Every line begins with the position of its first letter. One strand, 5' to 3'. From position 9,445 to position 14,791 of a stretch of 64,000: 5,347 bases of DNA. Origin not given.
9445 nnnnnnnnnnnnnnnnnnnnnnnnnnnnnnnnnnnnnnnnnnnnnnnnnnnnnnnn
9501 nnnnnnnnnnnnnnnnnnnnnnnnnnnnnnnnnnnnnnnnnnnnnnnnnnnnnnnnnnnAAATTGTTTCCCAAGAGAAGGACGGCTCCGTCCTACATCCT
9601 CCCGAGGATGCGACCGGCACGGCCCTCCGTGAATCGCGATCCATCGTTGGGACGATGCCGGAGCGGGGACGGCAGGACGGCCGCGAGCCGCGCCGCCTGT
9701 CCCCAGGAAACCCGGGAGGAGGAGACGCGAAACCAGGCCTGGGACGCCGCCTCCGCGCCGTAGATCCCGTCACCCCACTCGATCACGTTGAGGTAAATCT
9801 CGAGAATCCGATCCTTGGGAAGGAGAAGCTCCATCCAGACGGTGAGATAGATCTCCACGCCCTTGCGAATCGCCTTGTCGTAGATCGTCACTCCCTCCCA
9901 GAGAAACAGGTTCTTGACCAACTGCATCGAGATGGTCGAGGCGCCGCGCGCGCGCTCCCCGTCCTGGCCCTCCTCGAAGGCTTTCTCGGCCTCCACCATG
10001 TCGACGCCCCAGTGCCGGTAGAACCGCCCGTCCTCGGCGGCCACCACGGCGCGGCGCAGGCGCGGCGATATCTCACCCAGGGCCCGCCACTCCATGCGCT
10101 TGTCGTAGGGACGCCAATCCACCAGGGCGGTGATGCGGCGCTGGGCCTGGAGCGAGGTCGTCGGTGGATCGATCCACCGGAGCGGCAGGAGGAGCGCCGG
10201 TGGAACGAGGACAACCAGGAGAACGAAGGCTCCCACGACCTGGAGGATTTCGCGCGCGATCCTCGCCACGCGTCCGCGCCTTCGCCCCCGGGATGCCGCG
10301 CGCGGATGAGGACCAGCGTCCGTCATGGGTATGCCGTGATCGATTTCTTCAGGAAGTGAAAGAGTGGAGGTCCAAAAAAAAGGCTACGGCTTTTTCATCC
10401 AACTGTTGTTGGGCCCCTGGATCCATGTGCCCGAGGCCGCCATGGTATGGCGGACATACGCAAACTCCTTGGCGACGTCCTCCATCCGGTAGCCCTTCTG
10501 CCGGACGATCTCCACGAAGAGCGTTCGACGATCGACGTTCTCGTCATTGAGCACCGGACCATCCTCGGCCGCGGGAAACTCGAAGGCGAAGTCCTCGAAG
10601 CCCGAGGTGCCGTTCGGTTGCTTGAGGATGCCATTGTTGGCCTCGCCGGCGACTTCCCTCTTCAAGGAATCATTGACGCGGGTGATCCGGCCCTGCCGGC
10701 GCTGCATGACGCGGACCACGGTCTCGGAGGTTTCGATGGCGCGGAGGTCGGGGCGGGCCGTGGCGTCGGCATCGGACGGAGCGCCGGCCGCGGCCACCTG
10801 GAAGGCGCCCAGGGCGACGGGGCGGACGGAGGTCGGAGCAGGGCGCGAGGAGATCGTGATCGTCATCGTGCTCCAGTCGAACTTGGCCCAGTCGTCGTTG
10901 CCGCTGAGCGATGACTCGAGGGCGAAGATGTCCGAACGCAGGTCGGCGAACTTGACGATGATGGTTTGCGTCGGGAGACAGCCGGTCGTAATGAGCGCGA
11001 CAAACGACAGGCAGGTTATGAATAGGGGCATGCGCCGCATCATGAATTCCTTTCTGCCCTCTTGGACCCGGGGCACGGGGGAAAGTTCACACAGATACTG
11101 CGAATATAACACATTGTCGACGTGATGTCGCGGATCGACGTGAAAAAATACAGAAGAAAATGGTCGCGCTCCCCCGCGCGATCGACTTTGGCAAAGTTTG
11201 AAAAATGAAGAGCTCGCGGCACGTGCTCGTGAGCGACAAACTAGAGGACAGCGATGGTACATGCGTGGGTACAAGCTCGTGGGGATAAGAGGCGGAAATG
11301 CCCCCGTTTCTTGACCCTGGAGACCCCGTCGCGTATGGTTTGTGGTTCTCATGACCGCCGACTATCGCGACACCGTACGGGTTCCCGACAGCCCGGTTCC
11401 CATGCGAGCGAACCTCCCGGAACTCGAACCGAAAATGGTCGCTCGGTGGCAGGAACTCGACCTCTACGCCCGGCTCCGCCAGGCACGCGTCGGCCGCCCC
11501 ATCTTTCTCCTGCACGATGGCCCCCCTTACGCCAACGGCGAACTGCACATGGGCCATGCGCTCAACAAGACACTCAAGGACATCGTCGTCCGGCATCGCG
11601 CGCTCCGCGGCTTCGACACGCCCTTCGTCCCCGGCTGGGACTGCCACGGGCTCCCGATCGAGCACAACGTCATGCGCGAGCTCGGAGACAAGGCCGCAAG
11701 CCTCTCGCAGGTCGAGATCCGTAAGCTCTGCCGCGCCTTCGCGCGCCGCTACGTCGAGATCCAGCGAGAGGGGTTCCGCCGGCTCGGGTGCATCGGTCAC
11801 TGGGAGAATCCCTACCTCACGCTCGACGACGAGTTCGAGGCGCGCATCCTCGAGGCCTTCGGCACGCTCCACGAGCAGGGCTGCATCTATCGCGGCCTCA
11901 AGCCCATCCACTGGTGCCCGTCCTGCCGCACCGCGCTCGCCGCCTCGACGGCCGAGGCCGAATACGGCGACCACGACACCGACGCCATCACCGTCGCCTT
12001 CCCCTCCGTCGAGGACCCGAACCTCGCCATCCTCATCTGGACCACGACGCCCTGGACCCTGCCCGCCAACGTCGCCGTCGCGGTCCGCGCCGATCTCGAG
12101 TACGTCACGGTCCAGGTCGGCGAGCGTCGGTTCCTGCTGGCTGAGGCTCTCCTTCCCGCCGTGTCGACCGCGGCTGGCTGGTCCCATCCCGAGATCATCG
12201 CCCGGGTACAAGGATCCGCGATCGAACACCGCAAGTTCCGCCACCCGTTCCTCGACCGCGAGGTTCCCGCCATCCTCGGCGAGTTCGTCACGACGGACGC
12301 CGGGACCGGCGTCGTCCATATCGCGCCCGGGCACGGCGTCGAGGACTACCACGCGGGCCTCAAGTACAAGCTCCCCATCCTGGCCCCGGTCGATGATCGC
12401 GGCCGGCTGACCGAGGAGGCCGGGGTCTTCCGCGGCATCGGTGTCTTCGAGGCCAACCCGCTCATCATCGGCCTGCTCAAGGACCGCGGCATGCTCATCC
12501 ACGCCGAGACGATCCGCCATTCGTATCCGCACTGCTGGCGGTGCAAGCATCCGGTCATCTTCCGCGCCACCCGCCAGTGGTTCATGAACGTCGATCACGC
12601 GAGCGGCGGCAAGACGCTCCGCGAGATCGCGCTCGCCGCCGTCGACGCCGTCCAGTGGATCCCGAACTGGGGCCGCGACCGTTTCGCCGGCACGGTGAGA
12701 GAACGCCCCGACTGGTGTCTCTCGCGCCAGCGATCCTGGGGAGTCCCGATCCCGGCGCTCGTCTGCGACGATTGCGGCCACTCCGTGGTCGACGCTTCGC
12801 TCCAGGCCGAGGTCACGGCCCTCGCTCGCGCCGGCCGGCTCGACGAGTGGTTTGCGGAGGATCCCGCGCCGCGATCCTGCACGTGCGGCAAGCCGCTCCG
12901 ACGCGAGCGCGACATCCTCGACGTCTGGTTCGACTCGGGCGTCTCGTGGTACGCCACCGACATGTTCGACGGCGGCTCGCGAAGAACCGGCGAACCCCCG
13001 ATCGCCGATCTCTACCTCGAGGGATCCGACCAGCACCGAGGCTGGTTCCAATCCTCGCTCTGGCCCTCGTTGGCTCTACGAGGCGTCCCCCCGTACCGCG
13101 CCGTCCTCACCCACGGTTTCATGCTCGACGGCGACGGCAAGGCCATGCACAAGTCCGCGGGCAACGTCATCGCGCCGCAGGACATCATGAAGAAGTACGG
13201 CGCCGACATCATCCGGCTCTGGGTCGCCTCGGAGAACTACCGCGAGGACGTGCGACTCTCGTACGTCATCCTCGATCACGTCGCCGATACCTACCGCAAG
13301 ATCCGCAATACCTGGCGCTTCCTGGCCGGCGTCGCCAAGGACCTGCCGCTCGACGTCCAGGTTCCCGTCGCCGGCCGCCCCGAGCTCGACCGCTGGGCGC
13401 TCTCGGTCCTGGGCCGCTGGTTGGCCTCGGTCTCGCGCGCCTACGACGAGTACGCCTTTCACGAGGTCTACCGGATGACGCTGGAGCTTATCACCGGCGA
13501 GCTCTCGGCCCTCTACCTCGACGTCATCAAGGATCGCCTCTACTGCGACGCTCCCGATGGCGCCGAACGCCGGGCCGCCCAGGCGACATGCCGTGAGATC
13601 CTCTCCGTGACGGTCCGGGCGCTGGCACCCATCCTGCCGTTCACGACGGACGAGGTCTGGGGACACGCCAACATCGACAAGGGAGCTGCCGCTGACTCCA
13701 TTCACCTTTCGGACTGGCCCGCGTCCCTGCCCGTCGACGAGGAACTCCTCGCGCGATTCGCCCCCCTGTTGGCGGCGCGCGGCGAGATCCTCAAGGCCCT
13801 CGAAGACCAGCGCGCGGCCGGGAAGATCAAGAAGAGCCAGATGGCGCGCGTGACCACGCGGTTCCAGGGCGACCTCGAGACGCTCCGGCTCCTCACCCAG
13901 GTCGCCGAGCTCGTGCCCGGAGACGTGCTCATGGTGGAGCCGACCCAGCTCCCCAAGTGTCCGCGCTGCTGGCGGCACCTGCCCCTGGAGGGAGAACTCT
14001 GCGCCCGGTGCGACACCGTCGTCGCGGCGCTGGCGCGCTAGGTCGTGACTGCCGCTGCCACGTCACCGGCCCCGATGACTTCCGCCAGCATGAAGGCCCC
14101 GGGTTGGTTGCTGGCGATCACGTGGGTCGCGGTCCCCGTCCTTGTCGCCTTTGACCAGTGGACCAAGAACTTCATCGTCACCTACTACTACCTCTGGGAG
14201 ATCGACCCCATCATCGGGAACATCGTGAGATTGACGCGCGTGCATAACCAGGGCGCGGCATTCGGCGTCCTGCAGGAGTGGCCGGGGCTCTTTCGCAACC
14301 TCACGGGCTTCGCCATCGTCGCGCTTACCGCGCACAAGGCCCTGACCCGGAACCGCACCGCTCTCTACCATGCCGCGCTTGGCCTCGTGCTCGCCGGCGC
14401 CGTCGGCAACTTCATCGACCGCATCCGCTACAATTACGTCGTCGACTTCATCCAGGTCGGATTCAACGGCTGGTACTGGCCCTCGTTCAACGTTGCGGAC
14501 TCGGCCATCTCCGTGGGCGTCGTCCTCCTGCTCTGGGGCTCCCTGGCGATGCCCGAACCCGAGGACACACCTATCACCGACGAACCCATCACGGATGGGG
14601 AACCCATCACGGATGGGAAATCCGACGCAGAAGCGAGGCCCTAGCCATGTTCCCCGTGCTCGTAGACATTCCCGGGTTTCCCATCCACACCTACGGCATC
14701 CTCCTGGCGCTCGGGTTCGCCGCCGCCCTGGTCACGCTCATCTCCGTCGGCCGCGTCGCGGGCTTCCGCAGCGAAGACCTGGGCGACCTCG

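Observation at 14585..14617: Recurring tandem pair of 15-bp palindromes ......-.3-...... at two unrelated loci, each just upstream of a start codon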

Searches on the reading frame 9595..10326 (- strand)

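Call 52: search_protein_families(library=pfam, proteins=[window:9595-10326:-], max_evalue=0.001)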
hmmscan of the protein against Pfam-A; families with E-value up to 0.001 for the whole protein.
window:9595-10326:- (244 aa): 2 families
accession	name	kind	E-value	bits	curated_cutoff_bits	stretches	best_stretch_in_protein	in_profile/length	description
PF00912.28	Transgly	-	1.5e-45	155.2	27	1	74-244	10-177/178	Transglycosylase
PF10025.14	DUF2267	-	0.00015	22.4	29.8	1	188-229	17-58/122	Uncharacterized conserved protein (DUF2267)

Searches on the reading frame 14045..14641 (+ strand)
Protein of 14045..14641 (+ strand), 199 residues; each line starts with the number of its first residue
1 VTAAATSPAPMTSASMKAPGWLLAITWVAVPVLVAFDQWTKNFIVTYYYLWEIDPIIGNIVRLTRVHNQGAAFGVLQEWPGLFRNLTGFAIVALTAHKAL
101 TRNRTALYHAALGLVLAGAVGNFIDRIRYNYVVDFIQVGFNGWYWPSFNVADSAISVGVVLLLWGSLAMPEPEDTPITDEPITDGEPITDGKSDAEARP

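Call 13: find_homologous_proteins(query=window:14045-14641:+)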
Query window:14045-14641:+ (199 aa): 4880 proteins with E <= 0.001 among 6834 candidates; the best 120 are listed.
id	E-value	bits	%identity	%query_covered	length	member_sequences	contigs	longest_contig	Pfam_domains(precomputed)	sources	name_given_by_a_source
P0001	2.9e-96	339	78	91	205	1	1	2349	PF01252.24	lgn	-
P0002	4.3e-73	263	72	79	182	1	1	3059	PF01252.24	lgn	-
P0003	4.7e-71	257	65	87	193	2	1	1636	PF01252.24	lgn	-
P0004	2.3e-28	117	43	75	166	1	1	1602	PF01252.24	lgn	-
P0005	7.2e-28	116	44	81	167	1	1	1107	PF01252.24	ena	-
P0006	1.1e-27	115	44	77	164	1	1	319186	PF01252.24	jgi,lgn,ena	-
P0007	4.4e-27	113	41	76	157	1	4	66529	PF01252.24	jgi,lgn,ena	-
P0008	4.7e-27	113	43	62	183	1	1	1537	PF01252.24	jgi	jgi:signal peptidase II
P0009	5.2e-27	113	42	73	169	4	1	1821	PF01252.24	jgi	jgi:signal peptidase II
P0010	5.7e-27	113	41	86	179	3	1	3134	PF01252.24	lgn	-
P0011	6.8e-27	112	42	80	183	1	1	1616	PF01252.24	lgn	-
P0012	8.7e-27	112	43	60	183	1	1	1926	PF01252.24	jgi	-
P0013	1.2e-26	112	42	72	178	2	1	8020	PF01252.24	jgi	-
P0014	1.3e-26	111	39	72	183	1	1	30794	PF01252.24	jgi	jgi:signal peptidase II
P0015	1.4e-26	111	41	72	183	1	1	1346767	PF01252.24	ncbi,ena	-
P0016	1.5e-26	111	42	75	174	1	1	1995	PF01252.24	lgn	-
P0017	1.7e-26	111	43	81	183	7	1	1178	PF01252.24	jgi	jgi:signal peptidase II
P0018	2.1e-26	111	45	75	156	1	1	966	PF01252.24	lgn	-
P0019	2.6e-26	110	50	68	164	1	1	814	PF01252.24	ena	-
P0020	2.8e-26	110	43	78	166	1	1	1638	PF01252.24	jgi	jgi:signal peptidase II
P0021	2.9e-26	110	47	64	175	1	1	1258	PF01252.24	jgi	jgi:signal peptidase II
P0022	3.1e-26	110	43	73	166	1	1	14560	PF01252.24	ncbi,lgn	ncbi:MAG: signal peptidase II [Acidobacteriota bacterium]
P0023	3.2e-26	110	43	78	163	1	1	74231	PF01252.24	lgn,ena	-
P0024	3.3e-26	110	44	73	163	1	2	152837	PF01252.24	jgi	-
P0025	3.7e-26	110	42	84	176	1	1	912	PF01252.24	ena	-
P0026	3.9e-26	110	39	72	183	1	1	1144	PF01252.24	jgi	-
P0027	4.6e-26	110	45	71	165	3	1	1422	PF01252.24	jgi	jgi:signal peptidase II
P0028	4.6e-26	110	44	84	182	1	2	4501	PF01252.24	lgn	-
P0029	4.8e-26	110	44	78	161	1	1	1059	PF01252.24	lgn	-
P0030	4.8e-26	110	43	72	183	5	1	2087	PF01252.24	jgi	jgi:signal peptidase II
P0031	5.4e-26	109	40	87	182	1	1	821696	PF01252.24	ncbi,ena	-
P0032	6.1e-26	109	43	72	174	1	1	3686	PF01252.24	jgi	-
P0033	6.7e-26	109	40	76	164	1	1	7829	PF01252.24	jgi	jgi:signal peptidase II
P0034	7.1e-26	109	44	78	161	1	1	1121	PF01252.24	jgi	-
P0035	7.3e-26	109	40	82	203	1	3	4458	PF01252.24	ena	-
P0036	7.6e-26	109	46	72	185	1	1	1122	PF01252.24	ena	-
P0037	8.2e-26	109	44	71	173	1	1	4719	PF01252.24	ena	-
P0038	8.9e-26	109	45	69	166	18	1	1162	PF01252.24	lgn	-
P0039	9.0e-26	109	43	72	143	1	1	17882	PF01252.24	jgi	-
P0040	9.8e-26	109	43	73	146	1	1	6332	PF01252.24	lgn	-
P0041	1.0e-25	109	43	78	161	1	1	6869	PF01252.24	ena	-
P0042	1.0e-25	109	43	78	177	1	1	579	PF01252.24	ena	-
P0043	1.2e-25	108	43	73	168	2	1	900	PF01252.24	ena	-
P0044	1.4e-25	108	45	74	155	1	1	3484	PF01252.24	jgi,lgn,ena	-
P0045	1.4e-25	108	39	74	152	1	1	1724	PF01252.24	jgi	jgi:signal peptidase II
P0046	1.5e-25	108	44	69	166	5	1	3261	PF01252.24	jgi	jgi:signal peptidase II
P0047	1.7e-25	108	39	81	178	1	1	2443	PF01252.24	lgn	-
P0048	1.7e-25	108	42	77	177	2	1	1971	PF01040.24,PF01252.24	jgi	jgi:signal peptidase II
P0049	1.7e-25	108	44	71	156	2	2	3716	PF01252.24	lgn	-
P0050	1.7e-25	108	38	81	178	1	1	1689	PF01252.24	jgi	jgi:signal peptidase II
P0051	2.4e-25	107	41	79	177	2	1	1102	PF01252.24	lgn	-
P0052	2.4e-25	107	43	77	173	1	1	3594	PF01252.24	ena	-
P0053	2.5e-25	107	41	87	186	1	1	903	PF01252.24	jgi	jgi:signal peptidase II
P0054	2.7e-25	107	42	81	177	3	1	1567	PF01252.24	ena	-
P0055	2.8e-25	107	40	81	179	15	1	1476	PF01252.24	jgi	jgi:signal peptidase II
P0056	2.8e-25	107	43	72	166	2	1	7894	PF01252.24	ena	-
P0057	3.7e-25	107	42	89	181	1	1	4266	PF01252.24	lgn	-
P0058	3.9e-25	107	37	70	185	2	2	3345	PF01252.24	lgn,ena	-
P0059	3.9e-25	107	44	72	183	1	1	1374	PF01252.24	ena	-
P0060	4.0e-25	107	42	72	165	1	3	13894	PF01252.24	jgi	jgi:signal peptidase II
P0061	4.1e-25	107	39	87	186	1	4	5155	PF01252.24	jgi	jgi:signal peptidase II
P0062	4.2e-25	107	44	77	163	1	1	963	PF01252.24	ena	-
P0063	4.3e-25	107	39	81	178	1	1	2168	PF01252.24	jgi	jgi:signal peptidase II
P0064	4.3e-25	107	39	81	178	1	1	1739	PF01252.24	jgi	jgi:signal peptidase II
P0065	4.5e-25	106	46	71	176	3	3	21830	PF01252.24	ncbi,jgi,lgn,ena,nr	ncbi:MAG: signal peptidase II [Xanthomonadales bacterium]|nr:signal peptidase II [Xanthomonadales ba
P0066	4.6e-25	106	43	65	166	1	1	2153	PF01252.24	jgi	jgi:signal peptidase II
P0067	5.0e-25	106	44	78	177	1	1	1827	PF01252.24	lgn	-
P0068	5.7e-25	106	47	64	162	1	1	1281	PF01252.24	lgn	-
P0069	6.3e-25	106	42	82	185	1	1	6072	PF01252.24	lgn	-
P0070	6.7e-25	106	43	71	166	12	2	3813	PF01252.24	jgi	jgi:signal peptidase II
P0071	6.8e-25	106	42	70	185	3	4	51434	PF01252.24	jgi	jgi:signal peptidase II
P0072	6.9e-25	106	47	60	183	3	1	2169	PF01252.24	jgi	-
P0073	6.9e-25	106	43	69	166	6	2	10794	PF01252.24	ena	-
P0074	7.8e-25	106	44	82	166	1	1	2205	PF01252.24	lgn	-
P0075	8.1e-25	106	46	71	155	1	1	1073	PF01252.24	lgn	-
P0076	8.7e-25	106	43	71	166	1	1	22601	PF01252.24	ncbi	-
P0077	8.9e-25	105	42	72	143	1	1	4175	PF01252.24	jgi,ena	-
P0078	9.0e-25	105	40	85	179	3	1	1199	PF01252.24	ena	-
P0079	9.3e-25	105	41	76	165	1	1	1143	PF01252.24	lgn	-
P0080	9.5e-25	105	43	71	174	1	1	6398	PF01252.24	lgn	-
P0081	1.1e-24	105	42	66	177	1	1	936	PF01252.24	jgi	jgi:signal peptidase II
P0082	1.1e-24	105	45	71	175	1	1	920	PF01252.24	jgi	-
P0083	1.1e-24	105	41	72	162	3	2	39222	PF01252.24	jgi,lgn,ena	-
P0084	1.2e-24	105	39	84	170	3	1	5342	PF01252.24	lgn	-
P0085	1.2e-24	105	41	71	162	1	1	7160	PF01252.24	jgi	jgi:signal peptidase II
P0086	1.2e-24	105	41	79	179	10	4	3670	PF01252.24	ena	-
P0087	1.2e-24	105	46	77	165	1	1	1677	PF01252.24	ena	-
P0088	1.3e-24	105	42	76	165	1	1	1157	PF01252.24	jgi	jgi:signal peptidase II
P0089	1.3e-24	105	44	78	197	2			PF01252.24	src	-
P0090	1.4e-24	105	46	68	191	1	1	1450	PF01252.24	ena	-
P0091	1.5e-24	105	40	84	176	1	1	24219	PF01252.24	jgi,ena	-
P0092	1.6e-24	105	41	72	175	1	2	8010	PF01252.24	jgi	jgi:signal peptidase II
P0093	1.7e-24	105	42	71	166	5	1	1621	PF01252.24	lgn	-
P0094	1.9e-24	104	41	72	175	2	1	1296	PF01252.24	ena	-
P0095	1.9e-24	104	41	74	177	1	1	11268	PF01252.24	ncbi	-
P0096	2.1e-24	104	46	77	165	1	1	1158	PF01252.24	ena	-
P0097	2.2e-24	104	42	72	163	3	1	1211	PF01252.24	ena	-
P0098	2.3e-24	104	41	72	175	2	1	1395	PF01252.24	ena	-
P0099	2.4e-24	104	43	71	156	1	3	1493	PF01252.24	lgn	-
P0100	2.4e-24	104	46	77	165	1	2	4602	PF01252.24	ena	-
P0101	2.4e-24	104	40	84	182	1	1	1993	PF01252.24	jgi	jgi:signal peptidase II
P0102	2.6e-24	104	39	79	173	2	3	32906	PF01252.24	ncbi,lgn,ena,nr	ncbi:MAG: signal peptidase II [Bdellovibrionales bacterium]|nr:signal peptidase II [Bdellovibrionale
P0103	2.7e-24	104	44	72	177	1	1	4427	PF01252.24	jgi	jgi:signal peptidase II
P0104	2.9e-24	104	37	82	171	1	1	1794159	PF01252.24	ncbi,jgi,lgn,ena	-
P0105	3.1e-24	104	39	74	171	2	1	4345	PF01252.24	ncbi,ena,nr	ncbi:MAG TPA: signal peptidase II [Candidatus Polarisedimenticolia bacterium]|nr:signal peptidase II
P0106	3.1e-24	104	41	57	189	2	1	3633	PF01252.24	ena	-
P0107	3.1e-24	104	40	81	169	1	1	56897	PF01252.24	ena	-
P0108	3.2e-24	104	40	81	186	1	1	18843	PF01252.24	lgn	-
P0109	3.3e-24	104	46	67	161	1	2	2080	PF01252.24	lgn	-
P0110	3.4e-24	104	41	57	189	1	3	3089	PF01252.24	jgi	jgi:signal peptidase II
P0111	3.5e-24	104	45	70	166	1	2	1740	PF01252.24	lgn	-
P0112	3.7e-24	103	44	69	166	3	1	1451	PF01252.24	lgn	-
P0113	3.8e-24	103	43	72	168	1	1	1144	PF01252.24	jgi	jgi:signal peptidase II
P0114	4.0e-24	103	38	90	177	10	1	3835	PF01252.24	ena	-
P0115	4.0e-24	103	41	77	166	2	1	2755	PF01252.24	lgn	-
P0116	4.0e-24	103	44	76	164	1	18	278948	PF01252.24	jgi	jgi:signal peptidase II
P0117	4.0e-24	103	48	66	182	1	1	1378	PF01252.24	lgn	-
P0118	4.2e-24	103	46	79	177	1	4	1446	PF01252.24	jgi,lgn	-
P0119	4.2e-24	103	45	66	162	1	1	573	PF01252.24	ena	-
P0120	4.3e-24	103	46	66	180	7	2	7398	PF01252.24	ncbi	-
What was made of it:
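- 14045..14644 (+): lspA (signal peptidase II). Copy 1 contributes 11-12 codons to its variable C-terminal tail. Homologues carry PF01252 (call 13).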

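Call 18: find_encoding_contigs(protein=P0001, flank=10000)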
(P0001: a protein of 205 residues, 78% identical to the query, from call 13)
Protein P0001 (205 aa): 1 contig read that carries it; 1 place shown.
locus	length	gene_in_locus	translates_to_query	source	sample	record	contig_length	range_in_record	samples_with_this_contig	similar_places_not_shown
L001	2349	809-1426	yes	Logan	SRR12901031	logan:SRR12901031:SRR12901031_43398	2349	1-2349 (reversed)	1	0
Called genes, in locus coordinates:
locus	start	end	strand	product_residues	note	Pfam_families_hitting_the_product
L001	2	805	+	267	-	?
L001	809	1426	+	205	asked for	PF01252:Peptidase_A8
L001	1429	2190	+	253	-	PF01790:LGT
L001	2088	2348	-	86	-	?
